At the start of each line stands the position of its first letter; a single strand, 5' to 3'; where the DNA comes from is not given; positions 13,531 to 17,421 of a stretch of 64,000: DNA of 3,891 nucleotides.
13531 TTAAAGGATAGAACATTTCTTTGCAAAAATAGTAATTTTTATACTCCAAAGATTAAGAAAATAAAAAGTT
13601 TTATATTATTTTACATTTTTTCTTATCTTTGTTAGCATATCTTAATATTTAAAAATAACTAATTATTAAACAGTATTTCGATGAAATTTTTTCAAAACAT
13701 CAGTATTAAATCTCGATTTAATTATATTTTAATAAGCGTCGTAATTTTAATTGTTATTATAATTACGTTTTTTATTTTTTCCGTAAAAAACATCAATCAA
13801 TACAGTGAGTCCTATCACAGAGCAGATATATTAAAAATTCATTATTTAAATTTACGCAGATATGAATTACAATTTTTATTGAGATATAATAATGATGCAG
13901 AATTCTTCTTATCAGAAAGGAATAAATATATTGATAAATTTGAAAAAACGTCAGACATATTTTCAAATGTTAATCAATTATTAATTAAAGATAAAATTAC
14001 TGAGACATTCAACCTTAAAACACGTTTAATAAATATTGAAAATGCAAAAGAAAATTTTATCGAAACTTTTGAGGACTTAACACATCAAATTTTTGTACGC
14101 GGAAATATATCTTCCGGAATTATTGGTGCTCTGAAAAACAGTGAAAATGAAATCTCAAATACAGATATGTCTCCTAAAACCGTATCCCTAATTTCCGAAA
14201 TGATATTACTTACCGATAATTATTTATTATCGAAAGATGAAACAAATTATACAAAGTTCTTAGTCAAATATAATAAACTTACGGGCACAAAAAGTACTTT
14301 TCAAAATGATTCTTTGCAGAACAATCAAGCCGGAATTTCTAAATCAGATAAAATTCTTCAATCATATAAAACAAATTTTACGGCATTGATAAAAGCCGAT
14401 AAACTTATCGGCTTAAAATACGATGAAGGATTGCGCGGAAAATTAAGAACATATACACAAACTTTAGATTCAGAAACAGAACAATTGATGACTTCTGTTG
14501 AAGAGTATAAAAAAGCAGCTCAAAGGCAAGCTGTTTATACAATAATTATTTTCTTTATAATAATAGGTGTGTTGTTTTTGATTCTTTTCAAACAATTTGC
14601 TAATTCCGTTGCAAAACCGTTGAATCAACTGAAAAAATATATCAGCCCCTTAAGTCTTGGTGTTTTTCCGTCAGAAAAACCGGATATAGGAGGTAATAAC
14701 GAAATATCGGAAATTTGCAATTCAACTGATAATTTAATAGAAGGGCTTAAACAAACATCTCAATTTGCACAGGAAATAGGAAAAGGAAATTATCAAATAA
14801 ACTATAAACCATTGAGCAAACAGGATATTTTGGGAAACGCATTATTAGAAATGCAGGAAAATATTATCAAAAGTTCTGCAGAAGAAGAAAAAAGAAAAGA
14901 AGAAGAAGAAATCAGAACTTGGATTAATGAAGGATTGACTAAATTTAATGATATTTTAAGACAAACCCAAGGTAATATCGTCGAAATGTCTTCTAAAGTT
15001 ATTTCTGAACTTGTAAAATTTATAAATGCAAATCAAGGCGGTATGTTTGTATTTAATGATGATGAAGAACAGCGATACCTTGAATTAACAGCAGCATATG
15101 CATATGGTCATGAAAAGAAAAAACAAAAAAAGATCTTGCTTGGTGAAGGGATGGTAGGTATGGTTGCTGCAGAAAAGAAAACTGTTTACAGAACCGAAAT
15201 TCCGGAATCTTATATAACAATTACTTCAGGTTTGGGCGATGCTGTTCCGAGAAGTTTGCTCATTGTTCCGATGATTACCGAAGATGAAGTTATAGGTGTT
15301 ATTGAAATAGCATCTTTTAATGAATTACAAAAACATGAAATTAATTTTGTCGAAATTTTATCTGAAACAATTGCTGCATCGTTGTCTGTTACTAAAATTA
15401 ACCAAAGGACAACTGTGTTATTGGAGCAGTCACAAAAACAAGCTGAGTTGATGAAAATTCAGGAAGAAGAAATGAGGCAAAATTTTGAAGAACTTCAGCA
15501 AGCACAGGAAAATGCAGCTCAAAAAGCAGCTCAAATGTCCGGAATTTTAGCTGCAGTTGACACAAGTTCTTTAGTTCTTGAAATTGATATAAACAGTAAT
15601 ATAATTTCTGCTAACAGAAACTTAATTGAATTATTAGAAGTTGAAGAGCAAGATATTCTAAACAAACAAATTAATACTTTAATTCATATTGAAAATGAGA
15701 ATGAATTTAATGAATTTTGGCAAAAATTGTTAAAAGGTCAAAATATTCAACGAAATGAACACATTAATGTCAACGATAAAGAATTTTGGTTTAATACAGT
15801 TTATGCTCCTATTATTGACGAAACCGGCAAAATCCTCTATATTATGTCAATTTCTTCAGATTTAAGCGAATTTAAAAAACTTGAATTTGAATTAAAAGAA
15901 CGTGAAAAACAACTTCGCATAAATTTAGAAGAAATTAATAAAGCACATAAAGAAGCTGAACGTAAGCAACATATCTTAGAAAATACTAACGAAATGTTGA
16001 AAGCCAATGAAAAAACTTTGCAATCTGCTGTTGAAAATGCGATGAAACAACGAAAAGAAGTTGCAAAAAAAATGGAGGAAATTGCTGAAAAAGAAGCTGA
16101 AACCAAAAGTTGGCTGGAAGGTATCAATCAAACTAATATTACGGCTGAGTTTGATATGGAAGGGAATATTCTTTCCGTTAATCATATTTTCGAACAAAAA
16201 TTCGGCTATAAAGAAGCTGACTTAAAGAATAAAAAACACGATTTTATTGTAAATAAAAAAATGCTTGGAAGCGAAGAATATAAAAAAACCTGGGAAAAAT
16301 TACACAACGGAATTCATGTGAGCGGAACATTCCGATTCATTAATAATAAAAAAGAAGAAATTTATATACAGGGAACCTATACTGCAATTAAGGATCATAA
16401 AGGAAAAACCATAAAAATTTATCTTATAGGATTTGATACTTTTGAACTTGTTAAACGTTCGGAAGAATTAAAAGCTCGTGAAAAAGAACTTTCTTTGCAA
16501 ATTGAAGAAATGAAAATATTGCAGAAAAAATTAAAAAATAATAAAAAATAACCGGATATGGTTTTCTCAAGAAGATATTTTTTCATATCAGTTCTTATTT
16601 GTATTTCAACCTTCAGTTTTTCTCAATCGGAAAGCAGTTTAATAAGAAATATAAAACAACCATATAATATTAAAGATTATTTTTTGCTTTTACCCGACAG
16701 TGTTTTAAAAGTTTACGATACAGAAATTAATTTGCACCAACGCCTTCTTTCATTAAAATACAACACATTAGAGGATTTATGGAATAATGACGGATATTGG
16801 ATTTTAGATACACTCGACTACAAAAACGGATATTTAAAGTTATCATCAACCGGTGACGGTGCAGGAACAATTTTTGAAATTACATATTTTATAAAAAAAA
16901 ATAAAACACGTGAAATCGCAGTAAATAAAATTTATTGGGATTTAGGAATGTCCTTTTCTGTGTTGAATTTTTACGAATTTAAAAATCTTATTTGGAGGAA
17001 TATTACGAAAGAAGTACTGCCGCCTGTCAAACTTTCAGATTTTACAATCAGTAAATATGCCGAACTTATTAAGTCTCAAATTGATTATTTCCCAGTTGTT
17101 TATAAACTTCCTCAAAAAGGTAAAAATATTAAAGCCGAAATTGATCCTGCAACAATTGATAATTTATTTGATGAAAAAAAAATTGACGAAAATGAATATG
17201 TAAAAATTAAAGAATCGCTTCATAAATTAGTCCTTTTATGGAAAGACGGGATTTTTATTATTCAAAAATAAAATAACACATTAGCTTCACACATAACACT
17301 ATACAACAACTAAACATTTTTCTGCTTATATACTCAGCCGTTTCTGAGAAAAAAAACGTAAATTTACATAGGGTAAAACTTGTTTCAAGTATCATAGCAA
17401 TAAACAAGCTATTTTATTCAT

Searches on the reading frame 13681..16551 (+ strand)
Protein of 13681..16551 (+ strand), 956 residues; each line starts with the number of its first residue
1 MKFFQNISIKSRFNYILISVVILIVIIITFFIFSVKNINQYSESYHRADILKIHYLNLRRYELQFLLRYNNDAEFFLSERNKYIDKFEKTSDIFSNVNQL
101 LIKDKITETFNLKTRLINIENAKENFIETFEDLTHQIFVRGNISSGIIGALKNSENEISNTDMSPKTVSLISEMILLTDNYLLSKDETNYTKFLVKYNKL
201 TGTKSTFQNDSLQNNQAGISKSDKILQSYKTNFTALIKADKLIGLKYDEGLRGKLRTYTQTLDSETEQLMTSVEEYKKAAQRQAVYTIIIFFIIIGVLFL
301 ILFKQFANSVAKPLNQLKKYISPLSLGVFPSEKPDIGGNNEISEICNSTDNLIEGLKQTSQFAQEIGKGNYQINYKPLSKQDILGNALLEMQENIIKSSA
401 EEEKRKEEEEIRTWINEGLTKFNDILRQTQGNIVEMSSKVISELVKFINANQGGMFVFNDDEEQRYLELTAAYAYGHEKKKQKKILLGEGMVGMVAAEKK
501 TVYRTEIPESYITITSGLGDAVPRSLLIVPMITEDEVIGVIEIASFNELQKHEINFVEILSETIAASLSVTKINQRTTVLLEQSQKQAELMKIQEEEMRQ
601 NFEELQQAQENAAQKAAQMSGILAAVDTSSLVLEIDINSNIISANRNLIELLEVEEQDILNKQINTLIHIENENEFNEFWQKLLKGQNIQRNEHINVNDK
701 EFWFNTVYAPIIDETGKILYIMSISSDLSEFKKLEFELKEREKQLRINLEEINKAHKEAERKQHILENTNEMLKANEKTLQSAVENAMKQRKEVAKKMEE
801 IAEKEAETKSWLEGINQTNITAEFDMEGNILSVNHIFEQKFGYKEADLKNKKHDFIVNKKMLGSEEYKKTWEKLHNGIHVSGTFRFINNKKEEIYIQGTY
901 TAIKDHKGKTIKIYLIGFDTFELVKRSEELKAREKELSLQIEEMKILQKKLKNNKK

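Call 43: search_protein_families(library=pfam, proteins=[window:13681-16551:+], max_evalue=0.00001)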
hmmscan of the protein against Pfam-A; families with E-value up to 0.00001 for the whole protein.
window:13681-16551:+ (956 aa): 6 families
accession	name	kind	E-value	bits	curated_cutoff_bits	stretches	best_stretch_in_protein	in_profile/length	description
PF13185.12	GAF_2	-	1.6e-15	58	28.6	1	434-568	5-135/136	GAF domain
PF08447.18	PAS_3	-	3.3e-15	56.5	25.6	1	831-913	2-85/89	PAS fold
PF13426.13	PAS_9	-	3.6e-14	53.3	27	1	632-730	5-103/103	PAS domain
PF08448.16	PAS_4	-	4.9e-12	46.5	23.1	1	630-732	6-109/110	PAS fold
PF00989.32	PAS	-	2.5e-09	37.6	22.6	1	629-724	11-109/113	PAS fold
PF01590.32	GAF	-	5.7e-08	33.8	22.4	1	435-568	4-133/133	GAF domain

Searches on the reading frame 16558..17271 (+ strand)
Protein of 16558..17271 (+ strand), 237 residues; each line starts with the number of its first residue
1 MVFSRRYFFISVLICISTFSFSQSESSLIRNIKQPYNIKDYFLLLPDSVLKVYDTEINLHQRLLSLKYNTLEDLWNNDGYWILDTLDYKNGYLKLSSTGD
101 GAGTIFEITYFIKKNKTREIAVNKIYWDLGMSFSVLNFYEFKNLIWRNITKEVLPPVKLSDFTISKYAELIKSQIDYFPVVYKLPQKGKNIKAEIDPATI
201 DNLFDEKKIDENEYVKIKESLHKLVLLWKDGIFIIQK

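Call 3: search_protein_families(library=pfam, proteins=[window:16558-17271:+], max_evalue=1)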
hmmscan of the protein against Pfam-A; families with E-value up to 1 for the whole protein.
window:16558-17271:+ (237 aa): 1 family
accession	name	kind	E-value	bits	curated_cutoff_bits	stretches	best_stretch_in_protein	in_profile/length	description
PF09254.17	FokI_cleav_dom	-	0.062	13.2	25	1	74-139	68-127/188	FokI, cleavage domain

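Call 4: search_protein_families(library=ncbifam, proteins=[window:16558-17271:+], max_evalue=1)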
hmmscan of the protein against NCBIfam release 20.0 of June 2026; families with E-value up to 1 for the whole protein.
window:16558-17271:+ (237 aa): 0 families
